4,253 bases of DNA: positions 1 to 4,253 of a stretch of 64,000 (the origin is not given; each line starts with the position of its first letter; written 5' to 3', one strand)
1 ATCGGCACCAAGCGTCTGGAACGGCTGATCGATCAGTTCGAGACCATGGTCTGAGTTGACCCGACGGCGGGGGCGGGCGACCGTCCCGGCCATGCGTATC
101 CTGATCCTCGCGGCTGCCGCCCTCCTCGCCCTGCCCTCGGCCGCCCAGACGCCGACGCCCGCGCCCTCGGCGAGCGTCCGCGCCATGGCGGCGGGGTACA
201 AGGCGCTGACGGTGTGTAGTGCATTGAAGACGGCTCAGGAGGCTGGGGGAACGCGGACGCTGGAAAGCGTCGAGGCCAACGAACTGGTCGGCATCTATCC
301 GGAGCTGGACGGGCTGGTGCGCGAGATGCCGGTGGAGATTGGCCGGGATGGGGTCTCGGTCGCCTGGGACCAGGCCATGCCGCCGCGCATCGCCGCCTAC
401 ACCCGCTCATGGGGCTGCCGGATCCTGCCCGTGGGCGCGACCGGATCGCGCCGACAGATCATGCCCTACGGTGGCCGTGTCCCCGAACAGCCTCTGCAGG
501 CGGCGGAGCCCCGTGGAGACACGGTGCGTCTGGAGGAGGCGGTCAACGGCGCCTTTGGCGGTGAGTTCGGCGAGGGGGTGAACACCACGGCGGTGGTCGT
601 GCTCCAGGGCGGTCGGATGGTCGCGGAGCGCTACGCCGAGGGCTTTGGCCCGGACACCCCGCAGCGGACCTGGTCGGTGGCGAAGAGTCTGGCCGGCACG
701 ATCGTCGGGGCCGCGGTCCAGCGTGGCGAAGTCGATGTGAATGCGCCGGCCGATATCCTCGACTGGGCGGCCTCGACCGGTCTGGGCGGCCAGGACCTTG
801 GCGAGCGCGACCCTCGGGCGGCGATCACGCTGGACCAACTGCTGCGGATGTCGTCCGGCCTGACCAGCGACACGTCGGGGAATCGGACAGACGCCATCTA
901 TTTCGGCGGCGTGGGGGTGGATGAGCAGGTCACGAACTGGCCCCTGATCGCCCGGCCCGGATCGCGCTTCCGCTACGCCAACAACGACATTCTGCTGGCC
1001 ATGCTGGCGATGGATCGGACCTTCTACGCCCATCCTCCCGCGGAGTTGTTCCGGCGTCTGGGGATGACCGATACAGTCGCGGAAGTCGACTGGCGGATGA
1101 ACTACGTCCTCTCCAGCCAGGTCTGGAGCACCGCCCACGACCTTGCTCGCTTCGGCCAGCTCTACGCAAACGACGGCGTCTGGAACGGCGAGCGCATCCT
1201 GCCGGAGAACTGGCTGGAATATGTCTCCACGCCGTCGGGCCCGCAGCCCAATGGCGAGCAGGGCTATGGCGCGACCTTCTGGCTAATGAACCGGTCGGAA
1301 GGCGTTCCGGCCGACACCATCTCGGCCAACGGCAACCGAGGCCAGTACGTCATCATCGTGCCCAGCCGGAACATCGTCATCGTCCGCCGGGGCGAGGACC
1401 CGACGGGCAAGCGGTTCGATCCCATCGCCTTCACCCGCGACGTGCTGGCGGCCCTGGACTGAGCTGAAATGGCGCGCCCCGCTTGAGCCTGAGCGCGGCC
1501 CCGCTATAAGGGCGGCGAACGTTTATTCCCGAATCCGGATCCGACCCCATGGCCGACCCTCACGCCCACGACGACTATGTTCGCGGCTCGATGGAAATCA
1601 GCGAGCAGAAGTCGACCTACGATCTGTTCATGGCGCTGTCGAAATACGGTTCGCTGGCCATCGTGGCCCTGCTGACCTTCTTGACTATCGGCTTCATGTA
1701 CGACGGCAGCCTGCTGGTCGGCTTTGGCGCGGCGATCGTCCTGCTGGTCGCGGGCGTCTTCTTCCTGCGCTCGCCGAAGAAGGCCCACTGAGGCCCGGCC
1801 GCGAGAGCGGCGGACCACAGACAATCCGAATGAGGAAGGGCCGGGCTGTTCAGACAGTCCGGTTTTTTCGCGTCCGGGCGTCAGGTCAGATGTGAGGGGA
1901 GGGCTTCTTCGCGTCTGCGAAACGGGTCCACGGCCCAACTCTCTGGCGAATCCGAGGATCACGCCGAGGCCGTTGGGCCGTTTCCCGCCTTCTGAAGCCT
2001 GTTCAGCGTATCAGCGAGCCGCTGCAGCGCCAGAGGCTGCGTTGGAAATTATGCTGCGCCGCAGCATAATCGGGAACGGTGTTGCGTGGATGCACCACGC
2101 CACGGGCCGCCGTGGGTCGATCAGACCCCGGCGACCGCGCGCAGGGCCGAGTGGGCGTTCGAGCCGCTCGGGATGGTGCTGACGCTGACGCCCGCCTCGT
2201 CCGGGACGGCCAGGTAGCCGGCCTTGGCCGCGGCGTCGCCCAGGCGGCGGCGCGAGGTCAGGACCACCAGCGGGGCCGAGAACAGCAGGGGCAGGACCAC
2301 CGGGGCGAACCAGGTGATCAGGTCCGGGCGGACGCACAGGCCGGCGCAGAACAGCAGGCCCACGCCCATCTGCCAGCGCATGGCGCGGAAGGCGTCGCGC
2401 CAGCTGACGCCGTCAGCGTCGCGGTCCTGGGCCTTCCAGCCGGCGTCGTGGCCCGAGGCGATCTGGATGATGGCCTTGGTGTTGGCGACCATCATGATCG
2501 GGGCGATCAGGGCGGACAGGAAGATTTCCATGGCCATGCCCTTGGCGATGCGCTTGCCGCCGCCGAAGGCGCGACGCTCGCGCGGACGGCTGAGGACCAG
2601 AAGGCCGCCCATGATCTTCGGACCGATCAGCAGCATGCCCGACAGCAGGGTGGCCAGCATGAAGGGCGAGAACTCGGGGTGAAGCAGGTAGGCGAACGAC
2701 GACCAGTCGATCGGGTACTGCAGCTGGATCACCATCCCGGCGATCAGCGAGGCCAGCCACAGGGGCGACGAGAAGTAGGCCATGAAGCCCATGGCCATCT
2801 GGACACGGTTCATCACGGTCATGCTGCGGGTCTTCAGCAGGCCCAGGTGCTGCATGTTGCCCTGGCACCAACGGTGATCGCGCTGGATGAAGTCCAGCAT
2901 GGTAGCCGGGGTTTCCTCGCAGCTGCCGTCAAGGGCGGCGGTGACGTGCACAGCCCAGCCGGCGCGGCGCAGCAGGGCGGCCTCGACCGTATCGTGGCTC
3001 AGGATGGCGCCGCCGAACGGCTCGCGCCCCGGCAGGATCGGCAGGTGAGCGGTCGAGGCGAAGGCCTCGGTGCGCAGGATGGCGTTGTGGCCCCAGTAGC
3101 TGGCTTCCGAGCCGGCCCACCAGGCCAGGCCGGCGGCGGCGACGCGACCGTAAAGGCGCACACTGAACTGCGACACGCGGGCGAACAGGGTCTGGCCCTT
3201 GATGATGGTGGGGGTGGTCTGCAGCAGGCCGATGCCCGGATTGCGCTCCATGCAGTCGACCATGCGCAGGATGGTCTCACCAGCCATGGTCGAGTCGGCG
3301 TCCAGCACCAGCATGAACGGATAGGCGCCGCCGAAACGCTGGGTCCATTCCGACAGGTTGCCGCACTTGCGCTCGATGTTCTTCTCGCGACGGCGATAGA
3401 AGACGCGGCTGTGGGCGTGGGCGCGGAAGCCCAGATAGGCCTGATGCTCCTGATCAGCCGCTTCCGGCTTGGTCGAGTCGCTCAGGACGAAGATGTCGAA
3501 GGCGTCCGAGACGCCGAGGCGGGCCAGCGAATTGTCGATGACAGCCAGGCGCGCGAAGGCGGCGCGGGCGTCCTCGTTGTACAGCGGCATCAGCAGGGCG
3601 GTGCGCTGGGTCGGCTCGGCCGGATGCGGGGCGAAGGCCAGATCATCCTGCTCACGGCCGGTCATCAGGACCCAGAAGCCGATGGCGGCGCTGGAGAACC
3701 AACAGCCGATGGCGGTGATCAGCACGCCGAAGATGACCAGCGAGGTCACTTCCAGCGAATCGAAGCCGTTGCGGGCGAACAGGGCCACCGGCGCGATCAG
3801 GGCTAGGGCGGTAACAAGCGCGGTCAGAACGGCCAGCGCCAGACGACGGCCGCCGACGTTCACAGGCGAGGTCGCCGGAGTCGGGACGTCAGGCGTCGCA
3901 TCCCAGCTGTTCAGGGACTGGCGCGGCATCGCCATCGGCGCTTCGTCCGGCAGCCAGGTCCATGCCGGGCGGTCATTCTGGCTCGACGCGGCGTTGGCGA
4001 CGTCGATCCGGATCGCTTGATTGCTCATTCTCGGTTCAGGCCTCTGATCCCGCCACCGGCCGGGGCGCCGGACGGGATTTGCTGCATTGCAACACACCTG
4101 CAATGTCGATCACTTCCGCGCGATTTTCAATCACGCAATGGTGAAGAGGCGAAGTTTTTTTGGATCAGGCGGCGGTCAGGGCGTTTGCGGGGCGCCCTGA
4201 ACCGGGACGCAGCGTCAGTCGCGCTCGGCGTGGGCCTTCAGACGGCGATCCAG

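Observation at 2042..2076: Perfect palindrome that is the spacer of two mirror-image sigma70-like promoters between convergent genes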

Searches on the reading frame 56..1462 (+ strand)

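Call 6: search_protein_families(library=pfam, proteins=[window:56-1462:+])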
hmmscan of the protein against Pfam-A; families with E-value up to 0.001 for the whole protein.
window:56-1462:+ (468 aa): 1 family
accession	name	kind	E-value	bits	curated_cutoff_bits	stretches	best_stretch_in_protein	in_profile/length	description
PF00144.29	Beta-lactamase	-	2.9e-28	99.5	27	1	174-443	13-305/329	Beta-lactamase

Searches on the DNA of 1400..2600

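Call 3: search_rna_families(source=window, start=1400, end=2600, threshold=evalue, max_evalue=10, show_alignments=3)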
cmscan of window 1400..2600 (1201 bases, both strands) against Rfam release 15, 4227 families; matches with E-value up to 10: 4.
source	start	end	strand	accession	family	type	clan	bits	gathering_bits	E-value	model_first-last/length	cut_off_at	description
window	2386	2499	+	RF01754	radC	Cis-reg;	-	18.2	40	0.62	1-149/149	no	radC RNA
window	2173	2228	-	RF01763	Guanidine-III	Cis-reg; riboswitch;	-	18.1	36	0.43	1-67/67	no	Guanidine-III riboswitch aptamer (yKKC-III)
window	1841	1908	-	RF01676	P31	Gene; sRNA;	-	17.8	40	1.8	1-82/82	no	Pseudomonas sRNA P31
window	2164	2204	+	RF02691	BTH_s19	Gene; sRNA;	-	11.9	153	2.8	123-163/224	no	Burkholderia sRNA 19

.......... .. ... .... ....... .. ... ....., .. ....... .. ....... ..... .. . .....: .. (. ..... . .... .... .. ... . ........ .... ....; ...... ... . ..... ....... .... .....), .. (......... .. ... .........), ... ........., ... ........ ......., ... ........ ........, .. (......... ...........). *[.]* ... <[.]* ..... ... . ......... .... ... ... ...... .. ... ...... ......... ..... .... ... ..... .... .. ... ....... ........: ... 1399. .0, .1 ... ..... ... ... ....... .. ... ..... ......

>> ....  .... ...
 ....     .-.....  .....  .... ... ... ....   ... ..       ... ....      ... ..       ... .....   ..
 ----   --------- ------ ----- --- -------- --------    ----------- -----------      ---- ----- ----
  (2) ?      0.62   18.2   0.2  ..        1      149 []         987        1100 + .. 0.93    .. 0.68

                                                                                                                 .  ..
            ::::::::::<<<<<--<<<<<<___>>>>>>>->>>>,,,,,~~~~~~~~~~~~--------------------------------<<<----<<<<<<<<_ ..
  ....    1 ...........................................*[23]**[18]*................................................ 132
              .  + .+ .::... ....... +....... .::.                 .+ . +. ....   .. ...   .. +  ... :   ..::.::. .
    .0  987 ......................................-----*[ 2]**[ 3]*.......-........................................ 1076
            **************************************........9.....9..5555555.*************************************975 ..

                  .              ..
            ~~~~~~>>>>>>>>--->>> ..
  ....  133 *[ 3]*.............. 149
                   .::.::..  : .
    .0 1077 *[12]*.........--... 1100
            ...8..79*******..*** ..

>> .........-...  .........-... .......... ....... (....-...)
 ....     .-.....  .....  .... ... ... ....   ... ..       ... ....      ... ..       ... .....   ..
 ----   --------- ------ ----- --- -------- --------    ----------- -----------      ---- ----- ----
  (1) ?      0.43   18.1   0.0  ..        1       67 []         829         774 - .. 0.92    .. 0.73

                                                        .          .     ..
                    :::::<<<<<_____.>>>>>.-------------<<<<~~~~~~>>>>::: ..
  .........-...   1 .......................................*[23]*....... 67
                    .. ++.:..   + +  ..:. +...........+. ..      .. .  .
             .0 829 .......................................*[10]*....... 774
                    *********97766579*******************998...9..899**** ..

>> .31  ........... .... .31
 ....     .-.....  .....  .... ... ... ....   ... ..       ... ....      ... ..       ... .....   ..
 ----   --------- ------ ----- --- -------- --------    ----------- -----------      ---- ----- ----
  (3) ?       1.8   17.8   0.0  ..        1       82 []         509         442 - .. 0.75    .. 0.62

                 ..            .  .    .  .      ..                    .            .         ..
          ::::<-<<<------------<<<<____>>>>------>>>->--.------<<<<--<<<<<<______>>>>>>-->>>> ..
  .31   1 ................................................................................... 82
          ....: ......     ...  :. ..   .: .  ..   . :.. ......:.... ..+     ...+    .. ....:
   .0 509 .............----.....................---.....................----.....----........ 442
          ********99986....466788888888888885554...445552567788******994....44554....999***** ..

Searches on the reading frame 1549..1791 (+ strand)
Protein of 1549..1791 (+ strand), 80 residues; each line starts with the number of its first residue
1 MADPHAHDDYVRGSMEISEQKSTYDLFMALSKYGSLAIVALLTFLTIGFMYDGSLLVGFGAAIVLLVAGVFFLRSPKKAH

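Call 6: search_protein_families(library=pfam, proteins=[window:1549-1791:+])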
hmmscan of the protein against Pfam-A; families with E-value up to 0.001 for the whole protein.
window:1549-1791:+ (80 aa): 1 family
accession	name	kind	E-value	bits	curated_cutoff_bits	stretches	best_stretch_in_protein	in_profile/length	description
PF07835.17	COX4_pro_2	-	2.4e-13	50.5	22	1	12-49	3-46/46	Bacterial aa3 type cytochrome c oxidase subunit IV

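Call 43: search_protein_families(library=ncbifam, proteins=[window:1549-1791:+])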
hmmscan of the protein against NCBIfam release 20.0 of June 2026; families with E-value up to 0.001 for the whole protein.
window:1549-1791:+ (80 aa): 0 families

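Call 78: find_encoding_contigs(protein=window:1549-1788:+, flank=1500, max_places=10)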
Protein window:1549-1788:+ (80 aa): 5 contigs read that carry it; 3 places shown.
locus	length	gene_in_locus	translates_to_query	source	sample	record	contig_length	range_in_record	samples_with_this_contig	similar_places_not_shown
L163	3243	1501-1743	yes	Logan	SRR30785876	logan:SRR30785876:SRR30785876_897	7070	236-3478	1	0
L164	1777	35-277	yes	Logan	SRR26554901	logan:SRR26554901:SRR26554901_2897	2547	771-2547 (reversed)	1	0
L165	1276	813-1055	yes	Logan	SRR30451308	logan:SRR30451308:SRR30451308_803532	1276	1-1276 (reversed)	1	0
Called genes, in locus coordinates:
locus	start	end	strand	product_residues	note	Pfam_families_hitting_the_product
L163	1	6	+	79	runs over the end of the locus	?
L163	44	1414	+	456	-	PF00144:Beta-lactamase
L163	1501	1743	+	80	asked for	PF07835:COX4_pro_2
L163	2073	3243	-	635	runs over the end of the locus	PF00535:Glycos_transf_2, PF13506:Glyco_transf_21, PF13632:Glyco_trans_2_3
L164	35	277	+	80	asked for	PF07835:COX4_pro_2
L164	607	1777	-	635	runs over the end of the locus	PF00535:Glycos_transf_2, PF13506:Glyco_transf_21, PF13632:Glyco_trans_2_3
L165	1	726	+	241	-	?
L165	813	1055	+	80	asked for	PF07835:COX4_pro_2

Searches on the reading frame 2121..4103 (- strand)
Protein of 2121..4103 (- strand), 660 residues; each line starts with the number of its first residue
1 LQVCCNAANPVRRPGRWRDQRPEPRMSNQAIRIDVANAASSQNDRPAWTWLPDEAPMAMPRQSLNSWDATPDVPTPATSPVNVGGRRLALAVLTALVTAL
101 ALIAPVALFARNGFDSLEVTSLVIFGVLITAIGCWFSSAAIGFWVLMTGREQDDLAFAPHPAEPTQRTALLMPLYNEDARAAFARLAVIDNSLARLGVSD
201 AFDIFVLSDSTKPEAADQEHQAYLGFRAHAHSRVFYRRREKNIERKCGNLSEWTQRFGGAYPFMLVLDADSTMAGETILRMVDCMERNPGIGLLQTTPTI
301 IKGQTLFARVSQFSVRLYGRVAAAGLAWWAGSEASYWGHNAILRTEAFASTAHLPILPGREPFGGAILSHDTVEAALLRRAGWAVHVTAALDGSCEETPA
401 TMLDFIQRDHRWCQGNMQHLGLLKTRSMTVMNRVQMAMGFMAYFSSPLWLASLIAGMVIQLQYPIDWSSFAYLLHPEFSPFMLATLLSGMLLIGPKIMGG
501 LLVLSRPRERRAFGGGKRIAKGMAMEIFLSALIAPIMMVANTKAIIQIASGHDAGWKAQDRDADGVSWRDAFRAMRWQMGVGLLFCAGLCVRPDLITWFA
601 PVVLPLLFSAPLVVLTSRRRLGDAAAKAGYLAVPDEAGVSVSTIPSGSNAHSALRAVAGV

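Call 6: search_protein_families(library=pfam, proteins=[window:2121-4103:-])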
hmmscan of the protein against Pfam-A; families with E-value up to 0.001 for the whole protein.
window:2121-4103:- (660 aa): 3 families
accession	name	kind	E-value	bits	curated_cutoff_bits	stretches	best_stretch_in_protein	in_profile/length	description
PF13632.12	Glyco_trans_2_3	-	9.9e-15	55.3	27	1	265-478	3-183/198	Glycosyl transferase family group 2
PF13506.12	Glyco_transf_21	-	5.8e-09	36.1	21.7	1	234-412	6-172/174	Glycosyl transferase family 21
PF00535.33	Glycos_transf_2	-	2e-08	34.8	23.3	1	171-348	3-164/168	Glycosyl transferase family 2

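Call 43: search_protein_families(library=ncbifam, proteins=[window:2121-4103:-])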
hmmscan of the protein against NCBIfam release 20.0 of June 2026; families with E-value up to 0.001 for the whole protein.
window:2121-4103:- (660 aa): 11 families
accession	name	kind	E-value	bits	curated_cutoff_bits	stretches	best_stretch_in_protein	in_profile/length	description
NF003962.0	PRK05454.2-5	equivalog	7.6e-232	771.4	328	1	45-637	15-606/641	glucans biosynthesis glucosyltransferase MdoH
NF003958.0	PRK05454.2-1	equivalog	2.6e-193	644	419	1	85-637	19-589/704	glucans biosynthesis glucosyltransferase MdoH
NF003956.0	PRK05454.1-3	equivalog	1.1e-189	632.1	864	1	41-638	15-617/718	glucans biosynthesis glucosyltransferase MdoH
NF003957.0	PRK05454.1-4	equivalog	1.4e-159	532.4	1131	1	46-638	22-623/645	glucans biosynthesis glucosyltransferase MdoH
NF003955.0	PRK05454.1-1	equivalog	9.7e-133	443.8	1037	1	117-638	200-733/855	glucans biosynthesis glucosyltransferase MdoH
NF003959.0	PRK05454.2-2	equivalog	6.7e-132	440.9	550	1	87-634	15-558/599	glucans biosynthesis glucosyltransferase MdoH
NF003963.0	PRK05454.2-6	equivalog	9.4e-130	433.9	884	1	70-649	22-603/610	glucans biosynthesis glucosyltransferase MdoH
NF003960.0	PRK05454.2-3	equivalog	1.2e-122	410.6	829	1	86-637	71-627/659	glucans biosynthesis glucosyltransferase MdoH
NF003961.0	PRK05454.2-4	equivalog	1.3e-114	383.9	583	1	69-635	21-598/643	glucans biosynthesis glucosyltransferase MdoH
TIGR03030.1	CelA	equivalog_domain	1.4e-08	33.2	699.1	1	169-434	134-398/714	UDP-forming cellulose synthase catalytic subunit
TIGR03937.1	PgaC_IcaA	equivalog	2.8e-05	23.2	422.3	0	134-310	15-175/407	poly-beta-1,6-N-acetyl-D-glucosamine synthase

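Call 58: find_related_loci(query=window:2121-4028:-, collection=genome_contigs, flank=1500)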
Query window:2121-4028:- (635 aa) in genome_contigs; peptide patterns used: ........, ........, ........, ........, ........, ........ (x = any residue, [..] = any of these).
599 stretches matched a pattern (row limit reached: there are more); 514 encode a relative of the query (tblastn E <= 1e-3); the best 80 are kept; 80 distinct loci.
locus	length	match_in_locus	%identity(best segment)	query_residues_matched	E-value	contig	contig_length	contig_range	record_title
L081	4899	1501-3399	93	1-634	0e+0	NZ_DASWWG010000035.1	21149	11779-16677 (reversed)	MAG: Brevundimonas sp. isolate SMAG_U3650 k141_431762, whole genome shotgun sequence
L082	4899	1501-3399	92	1-634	0e+0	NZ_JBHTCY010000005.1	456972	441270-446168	Brevundimonas sp. GCM10030266 strain CPCC 101690 spades_K_default_5, whole genome shotgun sequence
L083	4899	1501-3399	91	1-634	0e+0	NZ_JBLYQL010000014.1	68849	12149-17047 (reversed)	Brevundimonas sp. FT23042 NODE_14_length_68849_cov_190.000422, whole genome shotgun sequence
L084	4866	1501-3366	84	1-621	0e+0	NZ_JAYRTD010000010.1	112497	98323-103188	MAG: Brevundimonas sp. isolate NJ_NJASGE1bin.30 NODE_236_length_112497_cov_4.737439, whole genome shotgun sequence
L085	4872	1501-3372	84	1-624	0e+0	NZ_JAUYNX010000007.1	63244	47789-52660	MAG: Brevundimonas sp. isolate C4_concoct.bin.47 C4_k141_14406, whole genome shotgun sequence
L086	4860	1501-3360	82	1-621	0e+0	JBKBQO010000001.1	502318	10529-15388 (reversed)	MAG: Brevundimonas sp. isolate 21I_055.bin.22 NODE_6_length_502318_cov_9.622939, whole genome shotgun sequence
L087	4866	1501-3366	84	1-621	0e+0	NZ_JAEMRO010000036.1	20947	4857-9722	MAG: Brevundimonas sp. isolate SupBloom_Metag_061 NODE_1413_length_20947_cov_34.580461, whole genome shotgun sequence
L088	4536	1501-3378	66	2-634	0e+0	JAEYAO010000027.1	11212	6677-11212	MAG: Proteobacteria bacterium isolate OH_HDB_280 k127_705255, whole genome shotgun sequence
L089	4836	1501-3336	67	21-634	0e+0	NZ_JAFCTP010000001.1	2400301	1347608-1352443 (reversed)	Brevundimonas sp. TWP1-3 NODE_1_length_2400301_cov_264.045026, whole genome shotgun sequence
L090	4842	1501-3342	65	19-634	0e+0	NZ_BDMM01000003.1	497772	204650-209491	Brevundimonas sp. SH203, whole genome shotgun sequence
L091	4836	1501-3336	65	21-634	0e+0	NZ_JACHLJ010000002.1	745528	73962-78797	Brevundimonas vesicularis strain S00192 Ga0436329_02, whole genome shotgun sequence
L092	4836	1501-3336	65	21-634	0e+0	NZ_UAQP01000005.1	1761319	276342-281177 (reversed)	Brevundimonas vesicularis strain NCTC11166, whole genome shotgun sequence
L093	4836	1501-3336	65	21-634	0e+0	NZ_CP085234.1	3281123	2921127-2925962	Brevundimonas vesicularis strain ADH2-360 chromosome, complete genome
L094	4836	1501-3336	65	21-634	0e+0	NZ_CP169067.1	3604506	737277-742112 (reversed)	Brevundimonas intermedia strain CCUG 45022 chromosome, complete genome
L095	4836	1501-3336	65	21-634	0e+0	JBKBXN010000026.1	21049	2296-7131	MAG: Brevundimonas sp. isolate 21H_026.bin.11 NODE_26_length_21049_cov_5.505913, whole genome shotgun sequence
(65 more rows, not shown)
